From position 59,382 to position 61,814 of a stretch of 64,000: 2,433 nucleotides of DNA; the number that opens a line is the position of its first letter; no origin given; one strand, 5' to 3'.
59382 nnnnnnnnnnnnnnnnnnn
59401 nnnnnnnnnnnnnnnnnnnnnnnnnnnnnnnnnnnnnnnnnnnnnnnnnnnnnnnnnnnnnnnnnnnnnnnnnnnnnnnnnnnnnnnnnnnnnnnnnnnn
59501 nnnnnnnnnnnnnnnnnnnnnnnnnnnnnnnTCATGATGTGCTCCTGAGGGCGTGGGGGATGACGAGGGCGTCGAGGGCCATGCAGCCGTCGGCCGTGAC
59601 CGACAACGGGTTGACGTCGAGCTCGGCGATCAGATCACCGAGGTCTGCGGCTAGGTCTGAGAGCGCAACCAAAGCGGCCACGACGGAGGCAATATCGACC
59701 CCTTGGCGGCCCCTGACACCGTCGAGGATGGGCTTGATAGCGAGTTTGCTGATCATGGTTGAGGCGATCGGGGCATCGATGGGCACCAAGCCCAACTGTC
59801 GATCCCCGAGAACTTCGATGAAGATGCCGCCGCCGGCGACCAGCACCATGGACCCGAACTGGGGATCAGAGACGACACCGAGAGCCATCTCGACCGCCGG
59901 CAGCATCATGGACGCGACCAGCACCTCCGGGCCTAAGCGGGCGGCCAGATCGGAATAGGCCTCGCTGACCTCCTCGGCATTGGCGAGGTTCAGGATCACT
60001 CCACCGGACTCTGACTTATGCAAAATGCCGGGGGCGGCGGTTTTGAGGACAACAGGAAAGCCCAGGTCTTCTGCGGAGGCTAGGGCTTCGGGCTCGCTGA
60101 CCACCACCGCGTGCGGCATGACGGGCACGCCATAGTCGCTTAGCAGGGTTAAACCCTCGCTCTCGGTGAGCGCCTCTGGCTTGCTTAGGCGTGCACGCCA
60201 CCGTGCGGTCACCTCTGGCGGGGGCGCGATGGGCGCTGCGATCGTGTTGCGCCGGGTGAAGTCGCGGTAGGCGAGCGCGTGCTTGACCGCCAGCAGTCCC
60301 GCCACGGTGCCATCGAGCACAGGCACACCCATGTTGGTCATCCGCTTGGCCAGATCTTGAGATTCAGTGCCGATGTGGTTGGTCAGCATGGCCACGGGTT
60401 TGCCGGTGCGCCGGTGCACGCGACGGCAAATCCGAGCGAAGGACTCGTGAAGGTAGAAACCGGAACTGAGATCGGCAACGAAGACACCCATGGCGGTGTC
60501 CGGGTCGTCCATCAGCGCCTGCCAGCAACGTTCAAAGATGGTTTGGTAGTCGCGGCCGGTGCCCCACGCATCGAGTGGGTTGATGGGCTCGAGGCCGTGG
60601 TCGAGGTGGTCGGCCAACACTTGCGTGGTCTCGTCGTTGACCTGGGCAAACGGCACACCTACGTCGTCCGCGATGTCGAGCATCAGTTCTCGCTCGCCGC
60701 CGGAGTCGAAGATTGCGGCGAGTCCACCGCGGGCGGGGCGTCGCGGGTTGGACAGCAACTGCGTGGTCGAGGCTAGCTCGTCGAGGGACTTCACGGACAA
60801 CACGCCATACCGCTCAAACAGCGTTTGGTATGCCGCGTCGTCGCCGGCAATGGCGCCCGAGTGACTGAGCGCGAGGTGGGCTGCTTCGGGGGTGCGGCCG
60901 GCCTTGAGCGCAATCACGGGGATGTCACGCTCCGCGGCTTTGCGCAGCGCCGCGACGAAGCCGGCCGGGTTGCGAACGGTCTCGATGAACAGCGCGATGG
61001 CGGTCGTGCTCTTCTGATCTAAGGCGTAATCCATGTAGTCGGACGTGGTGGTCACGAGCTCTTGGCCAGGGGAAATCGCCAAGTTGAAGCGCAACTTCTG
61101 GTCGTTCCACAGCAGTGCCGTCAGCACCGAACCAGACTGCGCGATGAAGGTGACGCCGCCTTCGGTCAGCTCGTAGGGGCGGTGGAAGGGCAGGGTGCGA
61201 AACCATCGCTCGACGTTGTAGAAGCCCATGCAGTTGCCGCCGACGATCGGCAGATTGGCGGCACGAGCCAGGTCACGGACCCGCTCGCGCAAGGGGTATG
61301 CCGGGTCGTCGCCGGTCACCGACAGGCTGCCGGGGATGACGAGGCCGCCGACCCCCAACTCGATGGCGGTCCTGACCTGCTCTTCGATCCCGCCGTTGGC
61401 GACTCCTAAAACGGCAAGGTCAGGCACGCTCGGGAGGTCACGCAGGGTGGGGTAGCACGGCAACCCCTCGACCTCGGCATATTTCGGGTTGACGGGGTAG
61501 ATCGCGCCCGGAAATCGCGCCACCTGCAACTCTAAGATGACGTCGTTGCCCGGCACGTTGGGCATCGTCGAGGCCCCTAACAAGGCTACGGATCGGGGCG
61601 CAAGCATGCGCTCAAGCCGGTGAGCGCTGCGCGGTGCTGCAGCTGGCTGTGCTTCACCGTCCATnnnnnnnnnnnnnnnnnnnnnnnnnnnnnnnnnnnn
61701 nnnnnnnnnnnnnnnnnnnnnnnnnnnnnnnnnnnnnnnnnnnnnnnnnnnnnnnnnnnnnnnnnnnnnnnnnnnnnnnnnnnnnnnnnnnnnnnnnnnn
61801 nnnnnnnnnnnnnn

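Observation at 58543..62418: Candidate actinobacterial DMSP/acrylate catabolic operon: DmdR-like regulator, DddX-like ACD enzyme, AcuI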

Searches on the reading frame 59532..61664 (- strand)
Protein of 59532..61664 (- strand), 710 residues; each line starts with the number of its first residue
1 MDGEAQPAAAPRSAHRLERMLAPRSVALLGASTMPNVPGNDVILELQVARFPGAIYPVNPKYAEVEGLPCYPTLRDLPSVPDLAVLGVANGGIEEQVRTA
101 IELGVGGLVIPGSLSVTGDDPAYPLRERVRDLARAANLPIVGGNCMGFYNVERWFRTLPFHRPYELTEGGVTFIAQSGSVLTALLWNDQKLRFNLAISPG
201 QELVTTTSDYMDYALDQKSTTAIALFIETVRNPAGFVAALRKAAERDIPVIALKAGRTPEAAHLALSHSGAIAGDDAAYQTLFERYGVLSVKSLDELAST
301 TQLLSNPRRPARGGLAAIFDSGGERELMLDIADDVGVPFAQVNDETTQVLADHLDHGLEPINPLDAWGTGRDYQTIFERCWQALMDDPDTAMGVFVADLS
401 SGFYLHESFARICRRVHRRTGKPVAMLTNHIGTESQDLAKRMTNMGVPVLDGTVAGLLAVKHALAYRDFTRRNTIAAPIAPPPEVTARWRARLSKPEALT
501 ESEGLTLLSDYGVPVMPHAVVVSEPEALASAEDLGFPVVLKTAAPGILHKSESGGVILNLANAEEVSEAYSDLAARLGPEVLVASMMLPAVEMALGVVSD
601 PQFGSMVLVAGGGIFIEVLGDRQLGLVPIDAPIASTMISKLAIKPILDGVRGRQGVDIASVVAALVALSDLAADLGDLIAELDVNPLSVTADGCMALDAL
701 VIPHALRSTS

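Call 3: search_protein_families(library=pfam, proteins=[window:59532-61664:-], max_evalue=0.01)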
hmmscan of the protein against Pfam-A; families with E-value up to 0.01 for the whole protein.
window:59532-61664:- (710 aa): 5 families
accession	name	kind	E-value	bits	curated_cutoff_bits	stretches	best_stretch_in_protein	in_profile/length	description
PF13549.11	ATP-grasp_5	-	2.1e-56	191.2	27.6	1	495-701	6-219/221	ATP-grasp domain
PF13607.11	Succ_CoA_lig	-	2.7e-40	137.8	27.4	1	168-304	1-138/138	Succinyl-CoA ligase like flavodoxin domain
PF13380.12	CoA_binding_2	-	1.6e-20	74.1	22.8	1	24-149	1-114/116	CoA binding domain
PF02629.25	CoA_binding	-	3.3e-05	25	22.3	1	24-110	4-93/97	CoA binding domain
PF13344.12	Hydrolase_6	-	0.0012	19.3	27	0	418-452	27-61/101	Haloacid dehalogenase-like hydrolase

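Call 4: search_protein_families(library=ncbifam, proteins=[window:59532-61664:-], max_evalue=0.01)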
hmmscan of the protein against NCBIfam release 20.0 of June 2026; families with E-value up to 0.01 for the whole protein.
window:59532-61664:- (710 aa): 10 families
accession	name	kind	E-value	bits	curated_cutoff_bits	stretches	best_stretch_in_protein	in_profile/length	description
NF045494.1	AcCoALig_Archglob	equivalog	3.6e-90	303.2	1200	2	17-456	218-652/665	acetate--CoA ligase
NF045492.1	HydPropCoALig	equivalog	4.9e-86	289.6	1300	2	10-455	242-685/700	3-hydroxypropionate--CoA ligase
NF045493.1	HydDutCoALig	equivalog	1.3e-76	258.6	1300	1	20-699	6-694/698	4-hydroxybutyrate--CoA ligase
TIGR02717.1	AcCoA-syn-alpha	equivalog_domain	4e-74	249.9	567.15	1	17-460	1-440/447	acetate--CoA ligase alpha subunit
NF010623.0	PRK14016.1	subfamily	3.3e-08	32.1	877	1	506-586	220-294/871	cyanophycin synthetase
TIGR02068.2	cya_phycin_syn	equivalog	1.6e-05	23.1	850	1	506-583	219-290/862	cyanophycin synthetase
NF001913.0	PRK00696.1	equivalog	0.00029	19.9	370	1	500-700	4-215/388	ADP-forming succinate--CoA ligase subunit beta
NF006406.0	PRK08654.1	equivalog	0.0047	15.5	739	0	508-560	123-170/499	acetyl-CoA carboxylase biotin carboxylase subunit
TIGR02637.1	RhaS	equivalog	0.0072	15.6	342.25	0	217-270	54-104/302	rhamnose ABC transporter substrate-binding protein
TIGR02144.1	LysX_arch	equivalog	0.0076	15.4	275.6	0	507-543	94-130/281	lysine biosynthesis protein LysX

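Call 5: search_solved_structures(query=window:59532-61664:-, max_evalue=0.001, show_alignments=2)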
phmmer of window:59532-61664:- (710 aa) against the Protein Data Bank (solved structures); distinct sequences matched with E-value up to 0.001: 17.
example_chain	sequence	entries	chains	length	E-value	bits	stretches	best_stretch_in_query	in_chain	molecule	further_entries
7cm9_A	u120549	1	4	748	4e-87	296.6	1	41-701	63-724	DMSP lyase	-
9y43_A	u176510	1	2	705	2.5e-71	244.4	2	13-396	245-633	3-hydroxypropionate--CoA ligase [ADP-forming]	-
8wzu_A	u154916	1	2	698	1.9e-69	238.2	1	20-699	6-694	4-hydroxybutyrate--CoA ligase [ADP-forming]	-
9it0_A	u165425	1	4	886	7.9e-60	206.4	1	15-699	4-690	Protein acetyltransferase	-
9isq_A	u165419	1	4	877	1.6e-58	202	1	17-699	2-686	Protein acetyltransferase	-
2csu_A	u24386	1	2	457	4.7e-46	160.9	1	19-449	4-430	457aa long hypothetical protein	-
1wr2_A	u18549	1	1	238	6.4e-37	130.7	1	498-701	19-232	hypothetical protein PH1789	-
4xyl_A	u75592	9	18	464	3.6e-34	121.6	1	16-372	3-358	alpha subunit of Acyl-CoA synthetase (NDP forming) | Acyl-CoA synthetase (NDP forming) | alpha subunit of acetyl-CoA synthetase (NDP forming)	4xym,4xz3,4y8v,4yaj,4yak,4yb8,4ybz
4xyl_B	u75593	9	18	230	1.8e-33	119.3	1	494-702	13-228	beta subunit of Acyl-CoA synthetase (NDP forming) | Uncharacterized protein | beta subunit of acetyl-CoA synthetase (NDP forming)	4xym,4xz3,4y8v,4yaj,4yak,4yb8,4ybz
9isb_A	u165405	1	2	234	1.4e-15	60.1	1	502-699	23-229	Protein acetyltransferase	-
1y81_A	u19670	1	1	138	9.9e-09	37.5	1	23-107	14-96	conserved hypothetical protein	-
2d59_A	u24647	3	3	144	1.9e-07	33.3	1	22-104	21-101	hypothetical protein PH1109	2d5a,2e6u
3q9u_A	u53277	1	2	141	1.6e-06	30.2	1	20-89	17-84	CoA binding protein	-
3qa9_A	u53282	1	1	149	2.7e-06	29.5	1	23-87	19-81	CoA binding domain protein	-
3q9n_A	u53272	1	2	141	2.7e-06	29.5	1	23-86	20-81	CoA binding protein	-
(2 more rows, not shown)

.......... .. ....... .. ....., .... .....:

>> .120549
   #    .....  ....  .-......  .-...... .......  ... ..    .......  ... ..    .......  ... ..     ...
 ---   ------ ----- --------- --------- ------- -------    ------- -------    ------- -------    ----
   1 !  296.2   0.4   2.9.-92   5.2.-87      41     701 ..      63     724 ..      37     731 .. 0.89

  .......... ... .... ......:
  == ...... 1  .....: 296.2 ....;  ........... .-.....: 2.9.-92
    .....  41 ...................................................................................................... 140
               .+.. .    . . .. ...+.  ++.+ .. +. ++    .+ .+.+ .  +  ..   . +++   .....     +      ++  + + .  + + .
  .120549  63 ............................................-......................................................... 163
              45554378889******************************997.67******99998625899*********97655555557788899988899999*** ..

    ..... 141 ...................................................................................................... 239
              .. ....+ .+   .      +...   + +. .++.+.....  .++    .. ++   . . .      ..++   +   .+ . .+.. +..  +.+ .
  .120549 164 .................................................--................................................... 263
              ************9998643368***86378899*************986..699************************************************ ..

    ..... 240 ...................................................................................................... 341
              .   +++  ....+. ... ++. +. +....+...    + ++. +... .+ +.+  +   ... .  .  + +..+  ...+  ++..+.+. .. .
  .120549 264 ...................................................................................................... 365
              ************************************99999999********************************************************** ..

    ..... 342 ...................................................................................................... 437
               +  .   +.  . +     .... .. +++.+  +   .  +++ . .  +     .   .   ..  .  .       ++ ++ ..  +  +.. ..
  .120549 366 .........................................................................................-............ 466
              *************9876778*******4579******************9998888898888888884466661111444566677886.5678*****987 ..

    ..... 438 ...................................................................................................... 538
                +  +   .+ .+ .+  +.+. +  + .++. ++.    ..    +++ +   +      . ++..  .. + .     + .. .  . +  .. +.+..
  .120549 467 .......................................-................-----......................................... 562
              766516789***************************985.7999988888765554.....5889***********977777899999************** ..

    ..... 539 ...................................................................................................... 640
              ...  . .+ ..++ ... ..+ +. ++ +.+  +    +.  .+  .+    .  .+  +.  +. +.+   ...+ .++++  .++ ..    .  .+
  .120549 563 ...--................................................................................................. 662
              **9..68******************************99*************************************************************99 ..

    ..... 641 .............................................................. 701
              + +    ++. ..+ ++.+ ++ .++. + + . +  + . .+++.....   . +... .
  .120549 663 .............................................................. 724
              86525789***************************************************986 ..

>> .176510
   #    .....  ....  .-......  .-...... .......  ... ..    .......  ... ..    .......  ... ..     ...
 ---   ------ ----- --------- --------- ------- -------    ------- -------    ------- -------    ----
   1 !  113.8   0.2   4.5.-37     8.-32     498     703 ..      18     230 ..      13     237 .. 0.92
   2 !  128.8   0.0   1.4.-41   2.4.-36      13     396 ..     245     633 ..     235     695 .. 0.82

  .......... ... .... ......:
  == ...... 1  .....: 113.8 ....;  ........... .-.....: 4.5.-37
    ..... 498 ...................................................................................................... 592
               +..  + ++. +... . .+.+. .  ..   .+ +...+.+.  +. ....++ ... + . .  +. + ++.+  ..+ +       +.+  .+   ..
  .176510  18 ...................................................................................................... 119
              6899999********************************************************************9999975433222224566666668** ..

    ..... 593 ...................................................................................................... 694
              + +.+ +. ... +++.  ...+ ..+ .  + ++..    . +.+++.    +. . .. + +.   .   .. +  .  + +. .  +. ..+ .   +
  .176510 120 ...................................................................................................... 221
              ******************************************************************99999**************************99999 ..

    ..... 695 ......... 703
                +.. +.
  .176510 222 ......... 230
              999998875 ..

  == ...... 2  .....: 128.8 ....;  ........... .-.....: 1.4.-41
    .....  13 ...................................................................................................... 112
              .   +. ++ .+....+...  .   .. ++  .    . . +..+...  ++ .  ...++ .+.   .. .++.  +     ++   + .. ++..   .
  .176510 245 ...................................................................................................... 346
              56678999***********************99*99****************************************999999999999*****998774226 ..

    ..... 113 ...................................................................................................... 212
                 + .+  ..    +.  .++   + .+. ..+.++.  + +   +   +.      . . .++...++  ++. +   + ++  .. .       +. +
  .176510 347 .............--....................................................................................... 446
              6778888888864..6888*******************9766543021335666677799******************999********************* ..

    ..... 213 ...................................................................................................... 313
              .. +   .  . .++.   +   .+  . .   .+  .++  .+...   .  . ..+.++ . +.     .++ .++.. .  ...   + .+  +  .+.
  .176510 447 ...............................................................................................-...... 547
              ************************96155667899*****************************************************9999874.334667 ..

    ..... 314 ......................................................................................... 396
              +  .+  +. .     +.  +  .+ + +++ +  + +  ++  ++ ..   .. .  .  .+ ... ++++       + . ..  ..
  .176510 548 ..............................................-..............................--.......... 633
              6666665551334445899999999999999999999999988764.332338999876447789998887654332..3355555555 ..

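Call 13: find_homologous_proteins(query=window:59532-61664:-, max_evalue=1e-20)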
Query window:59532-61664:- (710 aa): 4716 proteins with E <= 1e-20 among 8000 candidates; the best 120 are listed.
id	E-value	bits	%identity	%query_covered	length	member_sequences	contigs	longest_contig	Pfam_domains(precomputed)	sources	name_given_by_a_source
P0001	0.0e+0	1497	100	95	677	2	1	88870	PF13607.12,PF13549.12,PF13380.13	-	-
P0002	0.0e+0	1449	92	100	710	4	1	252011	PF13607.12,PF13549.12,PF13380.13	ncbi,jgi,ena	-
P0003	0.0e+0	1399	88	100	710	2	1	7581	PF13607.12,PF13549.12,PF13380.13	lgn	-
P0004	0.0e+0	1398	89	100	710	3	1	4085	PF13607.12,PF13549.12,PF13380.13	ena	-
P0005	0.0e+0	1354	89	95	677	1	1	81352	PF13607.12,PF13549.12,PF13380.13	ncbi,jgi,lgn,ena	-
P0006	0.0e+0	1325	86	98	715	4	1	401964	PF02629.26,PF13607.12,PF13549.12,PF13380.13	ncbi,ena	-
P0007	0.0e+0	1325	86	99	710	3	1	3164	PF02629.26,PF13607.12,PF13549.12,PF13380.13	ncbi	-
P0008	0.0e+0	1323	85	98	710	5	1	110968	PF02629.26,PF13607.12,PF13549.12,PF13380.13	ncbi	-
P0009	0.0e+0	1302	84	98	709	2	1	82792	PF02629.26,PF13607.12,PF13549.12,PF13380.13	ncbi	ncbi:MAG: acetate--CoA ligase family protein [Ornithinimicrobium sp.]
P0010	0.0e+0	1253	81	98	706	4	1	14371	PF02629.26,PF13607.12,PF13549.12,PF13380.13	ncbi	ncbi:MAG: acetate--CoA ligase family protein [Ornithinimicrobium sp.]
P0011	0.0e+0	1235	80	97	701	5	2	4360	PF13607.12,PF13549.12,PF13380.13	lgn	-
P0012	0.0e+0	1233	79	98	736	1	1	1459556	PF02629.26,PF13607.12,PF13549.12,PF13380.13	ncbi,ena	-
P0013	0.0e+0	1192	77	98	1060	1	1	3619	PF13607.12,PF00107.33,PF13549.12,PF13380.13,PF08240.18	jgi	jgi:putative YhdH/YhfP family quinone oxidoreductase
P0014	0.0e+0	1183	76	98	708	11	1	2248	PF13607.12,PF13549.12,PF13380.13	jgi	jgi:acyl-CoA synthetase (NDP forming)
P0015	0.0e+0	1175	75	98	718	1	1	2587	PF13607.12,PF13549.12,PF13380.13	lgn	-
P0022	0.0e+0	1167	76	98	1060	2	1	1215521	PF13607.12,PF00107.33,PF13549.12,PF13380.13,PF08240.18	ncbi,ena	-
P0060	0.0e+0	1089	70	97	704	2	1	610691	PF13607.12,PF13549.12,PF13380.13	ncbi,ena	-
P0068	0.0e+0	1045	70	97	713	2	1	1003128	PF13607.12,PF13549.12,PF13380.13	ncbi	-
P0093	8.0e-265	899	59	98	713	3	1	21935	PF02629.26,PF13607.12,PF13549.12,PF13380.13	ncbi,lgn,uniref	ncbi:acetate--CoA ligase family protein [Neptunomonas sp.]|uniref:acetate--CoA ligase family protein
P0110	1.6e-233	795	54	98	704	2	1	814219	PF13607.12,PF13549.12,PF13380.13,PF02786.23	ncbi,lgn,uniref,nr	ncbi:acetate--CoA ligase family protein [Paraburkholderia nemoris]|uniref:acetate--CoA ligase family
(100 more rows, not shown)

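Call 16: find_encoding_contigs(protein=P0001, flank=10000, max_places=3)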
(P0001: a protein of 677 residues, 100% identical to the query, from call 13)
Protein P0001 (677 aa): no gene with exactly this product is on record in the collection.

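Call 17: find_encoding_contigs(protein=P0022, flank=10000, max_places=3)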
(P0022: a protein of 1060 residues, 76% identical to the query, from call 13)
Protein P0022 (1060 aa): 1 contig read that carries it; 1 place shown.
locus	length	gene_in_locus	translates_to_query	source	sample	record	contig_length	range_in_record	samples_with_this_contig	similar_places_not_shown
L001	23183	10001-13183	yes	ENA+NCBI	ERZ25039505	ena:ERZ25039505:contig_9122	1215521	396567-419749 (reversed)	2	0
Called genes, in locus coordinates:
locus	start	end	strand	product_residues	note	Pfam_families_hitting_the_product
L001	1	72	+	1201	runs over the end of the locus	PF16656:Pur_ac_phosph_N (faint), PF00041:fn3, PF25059:FN3_DSCAM-DSCAML_C (faint), PF28033:Fn3_ROS1 (faint), PF10179:NDNF (faint), PF00041:fn3, PF23376:Fn3_VIN3 (faint), PF00041:fn3, +1 more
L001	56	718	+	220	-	-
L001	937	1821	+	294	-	PF01636:APH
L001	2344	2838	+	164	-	PF13304:AAA_21 (weak), PF27102:NodI_C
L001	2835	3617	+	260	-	PF01061:ABC2_membrane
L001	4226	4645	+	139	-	PF01061:ABC2_membrane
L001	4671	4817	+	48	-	-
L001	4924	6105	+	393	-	PF01546:Peptidase_M20, PF07687:M20_dimer (weak)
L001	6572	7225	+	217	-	PF00107:ADH_zinc_N, PF13602:ADH_zinc_N_2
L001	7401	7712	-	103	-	PF18741:MTES_1575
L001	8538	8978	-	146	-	PF04075:F420H2_quin_red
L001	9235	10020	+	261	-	PF00392:GntR, PF02082:Rrf2 (weak), PF13545:HTH_Crp_2 (faint), PF07729:FCD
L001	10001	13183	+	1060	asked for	PF13380:CoA_binding_2, PF13607:Succ_CoA_lig, PF13549:ATP-grasp_5, PF08240:ADH_N, PF00107:ADH_zinc_N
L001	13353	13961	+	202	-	PF07498:Rho_N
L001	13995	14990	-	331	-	PF00330:Aconitase, PF00694:Aconitase_C, PF27434:LeuD_C (faint)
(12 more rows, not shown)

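Call 18: find_encoding_contigs(protein=P0002, flank=10000, max_places=2)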
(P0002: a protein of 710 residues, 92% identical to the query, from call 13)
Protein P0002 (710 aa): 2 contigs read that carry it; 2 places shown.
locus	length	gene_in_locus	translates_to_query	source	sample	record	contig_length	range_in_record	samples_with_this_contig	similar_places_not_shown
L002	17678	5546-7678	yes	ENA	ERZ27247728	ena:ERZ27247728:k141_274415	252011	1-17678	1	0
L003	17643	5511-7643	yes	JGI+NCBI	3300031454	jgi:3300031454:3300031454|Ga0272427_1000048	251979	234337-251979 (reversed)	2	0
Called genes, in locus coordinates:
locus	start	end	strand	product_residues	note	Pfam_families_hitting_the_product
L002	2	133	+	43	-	?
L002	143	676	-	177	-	PF07386:DUF1499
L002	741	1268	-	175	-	PF08327:AHSA1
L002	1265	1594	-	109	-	PF12840:HTH_20 (weak)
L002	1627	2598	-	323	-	PF03631:Virul_fac_BrkB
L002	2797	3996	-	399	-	PF07992:Pyr_redox_2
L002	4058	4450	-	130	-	PF01850:PIN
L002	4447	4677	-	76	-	-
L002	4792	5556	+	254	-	PF00392:GntR, PF02082:Rrf2 (weak), PF13545:HTH_Crp_2 (faint), PF07729:FCD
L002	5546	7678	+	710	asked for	PF13380:CoA_binding_2, PF13607:Succ_CoA_lig, PF13549:ATP-grasp_5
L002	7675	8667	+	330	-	PF08240:ADH_N, PF00107:ADH_zinc_N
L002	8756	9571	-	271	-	PF24837:AMIN-like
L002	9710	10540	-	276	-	PF01471:PG_binding_1, PF00877:NLPC_P60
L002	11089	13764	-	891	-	PF02463:SMC_N (faint), PF13175:AAA_15 (weak), PF13476:AAA_23 (weak), PF13514:AAA_27 (weak)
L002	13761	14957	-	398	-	PF00149:Metallophos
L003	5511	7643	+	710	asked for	PF13380:CoA_binding_2, PF13607:Succ_CoA_lig, PF13549:ATP-grasp_5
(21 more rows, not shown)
